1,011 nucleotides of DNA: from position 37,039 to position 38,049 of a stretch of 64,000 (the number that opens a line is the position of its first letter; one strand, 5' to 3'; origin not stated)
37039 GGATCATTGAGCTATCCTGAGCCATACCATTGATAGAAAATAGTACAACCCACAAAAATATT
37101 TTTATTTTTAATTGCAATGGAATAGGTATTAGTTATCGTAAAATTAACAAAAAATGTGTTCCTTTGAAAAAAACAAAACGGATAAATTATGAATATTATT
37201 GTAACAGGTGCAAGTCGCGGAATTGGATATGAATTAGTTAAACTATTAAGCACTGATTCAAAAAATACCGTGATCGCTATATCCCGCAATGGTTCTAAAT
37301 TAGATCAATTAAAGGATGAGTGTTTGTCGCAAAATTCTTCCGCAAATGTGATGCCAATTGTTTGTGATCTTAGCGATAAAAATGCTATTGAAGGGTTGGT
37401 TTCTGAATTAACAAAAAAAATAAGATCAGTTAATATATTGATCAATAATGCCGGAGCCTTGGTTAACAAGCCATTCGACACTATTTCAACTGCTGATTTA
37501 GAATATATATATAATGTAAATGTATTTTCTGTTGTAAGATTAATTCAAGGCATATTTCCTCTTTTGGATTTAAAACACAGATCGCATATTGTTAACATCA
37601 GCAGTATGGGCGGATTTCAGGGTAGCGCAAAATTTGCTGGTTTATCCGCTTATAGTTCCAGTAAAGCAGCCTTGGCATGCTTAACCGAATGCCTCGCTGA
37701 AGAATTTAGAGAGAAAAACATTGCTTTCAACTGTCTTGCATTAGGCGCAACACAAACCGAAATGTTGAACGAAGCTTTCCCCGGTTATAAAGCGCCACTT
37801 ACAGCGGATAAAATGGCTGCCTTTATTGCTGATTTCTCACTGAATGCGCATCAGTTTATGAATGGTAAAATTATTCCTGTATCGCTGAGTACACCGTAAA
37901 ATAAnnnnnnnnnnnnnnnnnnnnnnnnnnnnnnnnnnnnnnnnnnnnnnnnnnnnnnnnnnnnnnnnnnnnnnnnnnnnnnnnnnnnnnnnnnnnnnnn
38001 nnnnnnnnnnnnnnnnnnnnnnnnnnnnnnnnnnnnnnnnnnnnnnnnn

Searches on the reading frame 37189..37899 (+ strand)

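Call 55: search_protein_families(library=pfam, proteins=[window:37189-37899:+])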
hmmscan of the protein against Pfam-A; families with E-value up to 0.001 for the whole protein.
window:37189-37899:+ (236 aa): 6 families
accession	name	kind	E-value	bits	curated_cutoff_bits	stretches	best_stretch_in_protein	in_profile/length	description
PF00106.31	adh_short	-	1.5e-47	162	26.6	1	3-197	3-191/195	short chain dehydrogenase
PF13561.12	adh_short_C2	-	1.6e-29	103.6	27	1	7-200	1-187/236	Enoyl-(Acyl carrier protein) reductase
PF08659.16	KR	-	8.3e-15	55.6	22.6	1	3-163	3-157/180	KR domain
PF02719.21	Polysacc_synt_2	-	8.9e-06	25.5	20.2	1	3-74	1-76/293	Polysaccharide biosynthesis protein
PF23441.1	SDR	-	0.0001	22.2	27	1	3-204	10-209/258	SDR-like rossmann domain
PF01370.27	Epimerase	-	0.00066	19.6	20.9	1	3-173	1-160/240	NAD dependent epimerase/dehydratase family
